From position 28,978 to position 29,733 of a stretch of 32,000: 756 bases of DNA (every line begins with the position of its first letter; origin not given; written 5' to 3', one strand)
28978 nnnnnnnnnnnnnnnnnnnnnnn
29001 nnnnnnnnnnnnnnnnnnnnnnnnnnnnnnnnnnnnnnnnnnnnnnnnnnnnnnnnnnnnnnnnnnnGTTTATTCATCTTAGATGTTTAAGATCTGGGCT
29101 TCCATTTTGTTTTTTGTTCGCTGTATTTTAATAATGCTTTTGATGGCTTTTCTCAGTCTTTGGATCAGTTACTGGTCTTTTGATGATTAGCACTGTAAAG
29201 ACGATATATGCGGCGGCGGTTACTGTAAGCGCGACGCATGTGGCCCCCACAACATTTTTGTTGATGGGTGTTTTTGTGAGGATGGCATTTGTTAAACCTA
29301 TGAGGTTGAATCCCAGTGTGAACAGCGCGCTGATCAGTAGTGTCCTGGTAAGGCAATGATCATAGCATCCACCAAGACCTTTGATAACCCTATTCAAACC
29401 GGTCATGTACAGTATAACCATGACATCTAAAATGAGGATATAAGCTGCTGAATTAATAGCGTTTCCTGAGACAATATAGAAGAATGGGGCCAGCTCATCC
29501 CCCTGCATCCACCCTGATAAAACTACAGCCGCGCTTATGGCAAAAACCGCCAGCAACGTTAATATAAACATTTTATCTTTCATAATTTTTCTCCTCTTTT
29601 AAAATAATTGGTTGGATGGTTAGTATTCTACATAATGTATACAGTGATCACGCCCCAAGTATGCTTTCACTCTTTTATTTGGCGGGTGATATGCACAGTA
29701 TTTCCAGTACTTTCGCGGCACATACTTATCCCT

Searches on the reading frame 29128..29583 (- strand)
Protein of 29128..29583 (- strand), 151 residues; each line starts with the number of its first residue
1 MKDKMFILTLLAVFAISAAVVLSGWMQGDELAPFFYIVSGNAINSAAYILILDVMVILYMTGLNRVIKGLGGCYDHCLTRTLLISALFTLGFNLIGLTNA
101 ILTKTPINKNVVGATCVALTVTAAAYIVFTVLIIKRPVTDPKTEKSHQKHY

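Call 43: search_protein_families(library=pfam, proteins=[window:29128-29583:-], max_evalue=0.1)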
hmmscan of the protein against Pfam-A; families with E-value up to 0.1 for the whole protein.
window:29128-29583:- (151 aa): 1 family
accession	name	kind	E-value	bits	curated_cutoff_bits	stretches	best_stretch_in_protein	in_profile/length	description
PF24788.1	AtPDCT1_2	-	0.029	14.6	27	1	88-137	1-50/160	AtPDCT1/2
